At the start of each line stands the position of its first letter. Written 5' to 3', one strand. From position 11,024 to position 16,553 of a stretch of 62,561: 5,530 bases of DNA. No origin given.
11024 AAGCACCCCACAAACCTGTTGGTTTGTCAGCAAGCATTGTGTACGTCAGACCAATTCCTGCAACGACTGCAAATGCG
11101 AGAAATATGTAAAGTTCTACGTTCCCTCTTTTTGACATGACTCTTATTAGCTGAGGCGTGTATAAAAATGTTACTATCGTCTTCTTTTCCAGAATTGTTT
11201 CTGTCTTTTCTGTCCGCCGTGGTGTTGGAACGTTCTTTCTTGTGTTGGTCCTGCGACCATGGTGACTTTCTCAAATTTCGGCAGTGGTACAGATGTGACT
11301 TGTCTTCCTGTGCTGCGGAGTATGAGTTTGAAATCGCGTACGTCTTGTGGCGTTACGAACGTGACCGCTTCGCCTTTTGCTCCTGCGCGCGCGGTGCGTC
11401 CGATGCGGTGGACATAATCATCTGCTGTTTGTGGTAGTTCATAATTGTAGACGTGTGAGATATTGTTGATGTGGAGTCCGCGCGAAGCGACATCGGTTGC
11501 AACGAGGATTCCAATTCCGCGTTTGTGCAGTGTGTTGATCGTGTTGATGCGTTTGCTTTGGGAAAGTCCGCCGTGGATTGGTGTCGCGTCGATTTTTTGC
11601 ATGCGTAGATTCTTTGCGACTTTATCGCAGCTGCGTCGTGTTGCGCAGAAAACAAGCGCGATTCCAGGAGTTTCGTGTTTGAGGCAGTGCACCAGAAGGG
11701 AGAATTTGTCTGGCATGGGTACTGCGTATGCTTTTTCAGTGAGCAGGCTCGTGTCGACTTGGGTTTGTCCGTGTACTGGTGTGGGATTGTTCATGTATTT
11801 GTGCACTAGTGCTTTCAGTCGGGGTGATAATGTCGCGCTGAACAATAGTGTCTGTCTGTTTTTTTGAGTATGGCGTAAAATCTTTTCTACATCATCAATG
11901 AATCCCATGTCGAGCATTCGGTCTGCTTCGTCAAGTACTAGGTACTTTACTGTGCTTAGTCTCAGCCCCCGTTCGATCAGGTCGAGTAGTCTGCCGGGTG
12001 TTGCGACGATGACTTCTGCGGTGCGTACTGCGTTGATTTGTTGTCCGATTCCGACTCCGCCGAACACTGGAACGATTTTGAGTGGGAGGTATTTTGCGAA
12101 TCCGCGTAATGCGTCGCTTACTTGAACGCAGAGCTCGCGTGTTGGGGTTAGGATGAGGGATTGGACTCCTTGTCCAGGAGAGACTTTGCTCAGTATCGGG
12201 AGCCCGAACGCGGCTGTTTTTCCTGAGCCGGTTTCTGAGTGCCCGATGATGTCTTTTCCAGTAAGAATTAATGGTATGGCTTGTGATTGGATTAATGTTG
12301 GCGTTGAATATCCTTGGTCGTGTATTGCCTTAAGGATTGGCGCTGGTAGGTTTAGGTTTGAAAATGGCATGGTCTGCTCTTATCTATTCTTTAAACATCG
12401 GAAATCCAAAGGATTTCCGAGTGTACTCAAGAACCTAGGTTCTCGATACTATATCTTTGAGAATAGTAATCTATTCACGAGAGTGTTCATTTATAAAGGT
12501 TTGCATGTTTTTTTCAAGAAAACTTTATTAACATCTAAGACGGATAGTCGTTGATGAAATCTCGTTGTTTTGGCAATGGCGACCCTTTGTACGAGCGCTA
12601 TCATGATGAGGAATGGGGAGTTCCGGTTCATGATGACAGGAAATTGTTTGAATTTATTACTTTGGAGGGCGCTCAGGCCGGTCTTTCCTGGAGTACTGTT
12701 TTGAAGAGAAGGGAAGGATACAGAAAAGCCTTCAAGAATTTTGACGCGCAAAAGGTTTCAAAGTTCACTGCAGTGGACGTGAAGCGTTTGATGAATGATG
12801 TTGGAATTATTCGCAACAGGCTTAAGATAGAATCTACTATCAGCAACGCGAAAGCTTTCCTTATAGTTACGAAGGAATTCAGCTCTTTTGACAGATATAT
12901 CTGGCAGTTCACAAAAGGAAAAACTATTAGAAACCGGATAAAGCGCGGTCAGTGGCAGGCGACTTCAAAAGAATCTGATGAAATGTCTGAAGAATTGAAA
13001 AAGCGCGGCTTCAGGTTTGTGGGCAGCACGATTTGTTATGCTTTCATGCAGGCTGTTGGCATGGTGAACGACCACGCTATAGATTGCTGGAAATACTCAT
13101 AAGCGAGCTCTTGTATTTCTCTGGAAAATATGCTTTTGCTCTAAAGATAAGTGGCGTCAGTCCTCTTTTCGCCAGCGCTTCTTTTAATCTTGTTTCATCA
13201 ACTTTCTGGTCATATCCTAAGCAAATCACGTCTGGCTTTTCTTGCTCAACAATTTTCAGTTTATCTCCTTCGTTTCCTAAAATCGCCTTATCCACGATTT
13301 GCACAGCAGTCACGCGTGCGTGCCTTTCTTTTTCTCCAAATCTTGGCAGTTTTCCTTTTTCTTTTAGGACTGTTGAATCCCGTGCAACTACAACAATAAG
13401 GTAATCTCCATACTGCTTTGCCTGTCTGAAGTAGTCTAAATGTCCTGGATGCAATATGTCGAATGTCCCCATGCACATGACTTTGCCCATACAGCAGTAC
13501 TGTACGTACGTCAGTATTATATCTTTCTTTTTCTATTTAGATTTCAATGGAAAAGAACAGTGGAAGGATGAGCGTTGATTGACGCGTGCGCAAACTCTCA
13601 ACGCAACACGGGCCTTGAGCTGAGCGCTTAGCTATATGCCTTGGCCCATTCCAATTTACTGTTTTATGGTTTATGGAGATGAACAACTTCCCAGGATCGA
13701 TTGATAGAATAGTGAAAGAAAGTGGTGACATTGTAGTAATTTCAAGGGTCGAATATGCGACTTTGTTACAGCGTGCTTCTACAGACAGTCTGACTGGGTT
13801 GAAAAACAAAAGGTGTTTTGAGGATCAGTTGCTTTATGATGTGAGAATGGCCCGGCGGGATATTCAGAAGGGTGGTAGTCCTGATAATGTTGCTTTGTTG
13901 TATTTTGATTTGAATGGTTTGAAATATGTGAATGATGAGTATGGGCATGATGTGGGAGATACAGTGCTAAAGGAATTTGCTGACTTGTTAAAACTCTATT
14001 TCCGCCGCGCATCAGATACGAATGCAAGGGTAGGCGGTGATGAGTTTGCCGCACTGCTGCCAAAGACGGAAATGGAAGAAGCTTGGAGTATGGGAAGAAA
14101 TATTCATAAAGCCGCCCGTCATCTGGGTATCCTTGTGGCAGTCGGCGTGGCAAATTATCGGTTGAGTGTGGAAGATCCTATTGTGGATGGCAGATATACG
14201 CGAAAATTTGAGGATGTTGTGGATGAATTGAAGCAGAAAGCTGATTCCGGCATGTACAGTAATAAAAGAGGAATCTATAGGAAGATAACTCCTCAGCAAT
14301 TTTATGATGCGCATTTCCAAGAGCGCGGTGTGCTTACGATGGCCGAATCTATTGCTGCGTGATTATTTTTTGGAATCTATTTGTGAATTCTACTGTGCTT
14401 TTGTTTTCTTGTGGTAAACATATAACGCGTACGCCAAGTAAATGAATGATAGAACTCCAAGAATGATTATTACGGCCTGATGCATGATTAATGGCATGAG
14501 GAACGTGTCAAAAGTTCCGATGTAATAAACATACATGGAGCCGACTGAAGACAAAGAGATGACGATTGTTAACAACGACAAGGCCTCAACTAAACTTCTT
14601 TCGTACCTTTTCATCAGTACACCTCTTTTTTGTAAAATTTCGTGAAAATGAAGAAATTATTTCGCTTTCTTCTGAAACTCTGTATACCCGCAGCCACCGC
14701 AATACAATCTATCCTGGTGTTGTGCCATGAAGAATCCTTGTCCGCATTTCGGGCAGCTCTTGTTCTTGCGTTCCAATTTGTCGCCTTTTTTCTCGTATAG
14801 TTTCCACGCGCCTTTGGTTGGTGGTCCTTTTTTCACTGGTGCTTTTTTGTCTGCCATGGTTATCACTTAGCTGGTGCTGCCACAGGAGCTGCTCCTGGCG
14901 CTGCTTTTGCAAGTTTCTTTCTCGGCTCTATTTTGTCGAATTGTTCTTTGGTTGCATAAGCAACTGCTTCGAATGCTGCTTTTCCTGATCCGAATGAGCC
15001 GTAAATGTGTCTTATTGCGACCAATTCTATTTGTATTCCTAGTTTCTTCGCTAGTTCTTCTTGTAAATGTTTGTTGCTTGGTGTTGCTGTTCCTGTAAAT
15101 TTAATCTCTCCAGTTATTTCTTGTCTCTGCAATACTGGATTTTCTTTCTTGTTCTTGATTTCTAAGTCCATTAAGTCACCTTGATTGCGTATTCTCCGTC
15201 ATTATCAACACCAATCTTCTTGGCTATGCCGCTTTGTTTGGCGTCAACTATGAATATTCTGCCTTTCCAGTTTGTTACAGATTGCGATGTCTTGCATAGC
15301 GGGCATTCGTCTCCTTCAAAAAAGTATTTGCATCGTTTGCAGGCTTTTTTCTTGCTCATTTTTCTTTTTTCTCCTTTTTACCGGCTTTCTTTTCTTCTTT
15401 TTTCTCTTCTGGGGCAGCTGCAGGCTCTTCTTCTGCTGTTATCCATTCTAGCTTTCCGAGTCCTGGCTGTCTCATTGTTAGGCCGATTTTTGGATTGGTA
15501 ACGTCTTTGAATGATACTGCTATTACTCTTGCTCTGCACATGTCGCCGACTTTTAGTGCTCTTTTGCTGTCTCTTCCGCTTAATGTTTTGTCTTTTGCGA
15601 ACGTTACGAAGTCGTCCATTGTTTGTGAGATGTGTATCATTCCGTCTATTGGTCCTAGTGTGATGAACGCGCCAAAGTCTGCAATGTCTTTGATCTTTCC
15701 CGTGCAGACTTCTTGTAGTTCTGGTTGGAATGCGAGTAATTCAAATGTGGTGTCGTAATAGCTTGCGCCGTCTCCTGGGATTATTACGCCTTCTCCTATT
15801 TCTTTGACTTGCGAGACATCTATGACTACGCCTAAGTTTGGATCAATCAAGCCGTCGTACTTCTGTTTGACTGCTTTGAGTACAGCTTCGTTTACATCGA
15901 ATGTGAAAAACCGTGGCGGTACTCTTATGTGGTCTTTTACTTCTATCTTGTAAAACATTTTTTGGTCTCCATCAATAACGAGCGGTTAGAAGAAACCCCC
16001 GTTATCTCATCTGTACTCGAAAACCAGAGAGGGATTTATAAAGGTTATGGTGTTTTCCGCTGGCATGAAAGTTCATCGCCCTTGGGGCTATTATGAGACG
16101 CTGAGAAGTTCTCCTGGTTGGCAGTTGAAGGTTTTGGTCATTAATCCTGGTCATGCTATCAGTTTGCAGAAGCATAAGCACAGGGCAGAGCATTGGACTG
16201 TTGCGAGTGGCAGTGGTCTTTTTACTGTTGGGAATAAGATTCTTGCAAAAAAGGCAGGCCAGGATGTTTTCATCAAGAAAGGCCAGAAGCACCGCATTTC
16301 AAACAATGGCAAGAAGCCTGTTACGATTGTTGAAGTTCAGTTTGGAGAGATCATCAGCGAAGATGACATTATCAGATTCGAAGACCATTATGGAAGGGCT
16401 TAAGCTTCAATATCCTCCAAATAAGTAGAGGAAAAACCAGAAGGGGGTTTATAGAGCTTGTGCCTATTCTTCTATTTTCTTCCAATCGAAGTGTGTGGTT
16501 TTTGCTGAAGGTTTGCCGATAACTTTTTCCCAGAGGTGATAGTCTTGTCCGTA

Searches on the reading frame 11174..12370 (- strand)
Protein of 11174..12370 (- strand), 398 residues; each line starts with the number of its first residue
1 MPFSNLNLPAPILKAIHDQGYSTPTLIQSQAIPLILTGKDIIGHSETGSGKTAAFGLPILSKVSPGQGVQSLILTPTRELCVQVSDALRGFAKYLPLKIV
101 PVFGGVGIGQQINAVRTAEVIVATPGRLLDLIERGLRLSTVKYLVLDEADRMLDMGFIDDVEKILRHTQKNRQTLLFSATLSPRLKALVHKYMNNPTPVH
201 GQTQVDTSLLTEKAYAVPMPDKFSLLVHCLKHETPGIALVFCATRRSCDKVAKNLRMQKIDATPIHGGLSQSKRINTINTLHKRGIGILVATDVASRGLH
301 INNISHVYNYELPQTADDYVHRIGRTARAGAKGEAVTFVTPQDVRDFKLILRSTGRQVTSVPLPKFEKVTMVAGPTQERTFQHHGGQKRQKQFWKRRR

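Call 63: search_protein_families(library=pfam, proteins=[window:11174-12370:-], max_evalue=0.001)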
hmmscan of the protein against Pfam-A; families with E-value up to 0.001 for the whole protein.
window:11174-12370:- (398 aa): 3 families
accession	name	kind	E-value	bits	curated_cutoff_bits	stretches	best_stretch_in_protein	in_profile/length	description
PF00270.35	DEAD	-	6.3e-50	169.6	26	1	26-185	2-164/167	DEAD/DEAH box helicase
PF00271.37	Helicase_C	-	7.9e-30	103.8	23.5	1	222-330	2-110/110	Helicase conserved C-terminal domain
PF04851.21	ResIII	-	3.1e-05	24.4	22.5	1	41-181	26-162/164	Type III restriction enzyme, res subunit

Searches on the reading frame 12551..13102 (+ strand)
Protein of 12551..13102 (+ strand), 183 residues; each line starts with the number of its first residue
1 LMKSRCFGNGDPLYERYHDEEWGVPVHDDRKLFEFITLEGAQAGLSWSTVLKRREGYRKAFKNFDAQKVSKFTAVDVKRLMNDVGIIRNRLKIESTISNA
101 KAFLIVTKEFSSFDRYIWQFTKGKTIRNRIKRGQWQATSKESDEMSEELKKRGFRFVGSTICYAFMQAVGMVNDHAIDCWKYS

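Call 29: search_protein_families(library=pfam, proteins=[window:12551-13102:+], max_evalue=0.01)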
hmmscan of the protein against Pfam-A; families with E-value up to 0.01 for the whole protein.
window:12551-13102:+ (183 aa): 1 family
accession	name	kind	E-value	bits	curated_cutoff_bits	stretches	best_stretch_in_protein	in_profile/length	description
PF03352.18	Adenine_glyco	-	2e-79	266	25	1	10-181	4-176/177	Methyladenine glycosylase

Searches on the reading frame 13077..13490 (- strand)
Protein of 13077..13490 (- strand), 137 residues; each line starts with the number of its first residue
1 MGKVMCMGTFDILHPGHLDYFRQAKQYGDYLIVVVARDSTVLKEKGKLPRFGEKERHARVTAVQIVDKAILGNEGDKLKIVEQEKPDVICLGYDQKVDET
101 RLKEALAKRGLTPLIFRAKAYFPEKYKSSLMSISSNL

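Call 29: search_protein_families(library=pfam, proteins=[window:13077-13490:-], max_evalue=0.01)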
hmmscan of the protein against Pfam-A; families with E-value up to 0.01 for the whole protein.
window:13077-13490:- (137 aa): 1 family
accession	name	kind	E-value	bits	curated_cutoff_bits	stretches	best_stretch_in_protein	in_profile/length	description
PF01467.32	CTP_transf_like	-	3.8e-18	66.4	21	1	6-129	2-128/133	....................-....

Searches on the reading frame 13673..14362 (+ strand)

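Call 29: search_protein_families(library=pfam, proteins=[window:13673-14362:+], max_evalue=0.01)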
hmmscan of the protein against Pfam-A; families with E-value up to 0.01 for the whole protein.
window:13673-14362:+ (229 aa): 1 family
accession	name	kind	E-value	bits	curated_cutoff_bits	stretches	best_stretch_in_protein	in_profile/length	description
PF00990.26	GGDEF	-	3e-29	102.3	23.8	1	35-199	1-156/161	Diguanylate cyclase, GGDEF domain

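Call 38: search_protein_families(library=padloc, proteins=[window:13673-14362:+], max_evalue=0.001)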
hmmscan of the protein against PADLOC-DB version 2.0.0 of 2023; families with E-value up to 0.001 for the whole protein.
window:13673-14362:+ (229 aa): 0 families

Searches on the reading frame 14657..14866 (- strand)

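Call 29: search_protein_families(library=pfam, proteins=[window:14657-14866:-], max_evalue=0.01)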
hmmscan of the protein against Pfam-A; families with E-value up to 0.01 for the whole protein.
window:14657-14866:- (69 aa): 2 families
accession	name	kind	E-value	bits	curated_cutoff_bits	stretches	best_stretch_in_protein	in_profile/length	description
PF01599.25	Ribosomal_S27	-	1.7e-18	66.6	22.3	1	22-62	3-44/44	Ribosomal protein S27a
PF04423.19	Rad50_zn_hook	-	0.0058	16.9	24.3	1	20-45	4-29/52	Rad50 zinc hook motif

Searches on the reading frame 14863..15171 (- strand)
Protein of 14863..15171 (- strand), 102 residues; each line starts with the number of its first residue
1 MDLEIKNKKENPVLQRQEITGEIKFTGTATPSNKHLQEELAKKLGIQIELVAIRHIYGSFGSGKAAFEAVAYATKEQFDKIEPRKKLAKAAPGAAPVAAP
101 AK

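Call 29: search_protein_families(library=pfam, proteins=[window:14863-15171:-], max_evalue=0.01)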
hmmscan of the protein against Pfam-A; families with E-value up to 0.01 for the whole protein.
window:14863-15171:- (102 aa): 1 family
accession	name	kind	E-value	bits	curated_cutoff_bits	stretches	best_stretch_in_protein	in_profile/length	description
PF01282.25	Ribosomal_S24e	-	2.3e-18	66.5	24.5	1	4-90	1-87/95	Ribosomal protein S24e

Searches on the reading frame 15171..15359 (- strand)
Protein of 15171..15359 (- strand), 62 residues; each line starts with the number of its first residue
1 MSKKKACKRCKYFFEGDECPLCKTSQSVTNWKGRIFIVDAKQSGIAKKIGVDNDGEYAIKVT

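Call 29: search_protein_families(library=pfam, proteins=[window:15171-15359:-], max_evalue=0.01)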
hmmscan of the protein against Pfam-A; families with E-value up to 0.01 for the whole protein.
window:15171-15359:- (62 aa): 2 families
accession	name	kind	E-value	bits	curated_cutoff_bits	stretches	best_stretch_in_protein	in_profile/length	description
PF06093.19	Spt4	-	9.2e-11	42.1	25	1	5-62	2-77/77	Spt4/RpoE2 zinc finger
PF21349.2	RUBY_RBDX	-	0.0089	15.9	26.5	0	7-27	3-27/30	Rubrerythrin, rubredoxin-like domain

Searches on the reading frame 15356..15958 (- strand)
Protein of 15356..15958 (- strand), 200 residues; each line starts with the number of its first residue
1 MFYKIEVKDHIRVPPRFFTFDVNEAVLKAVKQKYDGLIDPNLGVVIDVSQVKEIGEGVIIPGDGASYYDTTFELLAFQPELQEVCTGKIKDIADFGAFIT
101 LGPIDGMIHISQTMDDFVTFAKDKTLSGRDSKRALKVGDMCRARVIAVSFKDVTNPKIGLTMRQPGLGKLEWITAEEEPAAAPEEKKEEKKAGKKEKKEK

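Call 29: search_protein_families(library=pfam, proteins=[window:15356-15958:-], max_evalue=0.01)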
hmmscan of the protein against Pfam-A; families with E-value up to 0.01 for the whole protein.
window:15356-15958:- (200 aa): 2 families
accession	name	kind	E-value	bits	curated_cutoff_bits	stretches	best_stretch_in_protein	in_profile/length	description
PF03876.22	SHS2_Rpb7-N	-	6.4e-15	55.5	24.8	1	8-64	1-57/57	SHS2 domain found in N terminus of Rpb7p/Rpc25p/MJ0397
PF00575.29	S1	-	1.2e-11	45.3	22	1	79-148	2-62/74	S1 RNA binding domain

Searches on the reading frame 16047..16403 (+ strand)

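Call 29: search_protein_families(library=pfam, proteins=[window:16047-16403:+], max_evalue=0.01)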
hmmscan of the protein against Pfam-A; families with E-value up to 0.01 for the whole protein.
window:16047-16403:+ (118 aa): 2 families
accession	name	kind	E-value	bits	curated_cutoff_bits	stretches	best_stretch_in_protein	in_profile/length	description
PF01050.24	MannoseP_isomer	-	1.9e-34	118.7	23.6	1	7-113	10-116/116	Mannose-6-phosphate isomerase C-terminal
PF07883.17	Cupin_2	-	8.9e-11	41.8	27.2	1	30-97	3-69/70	Cupin domain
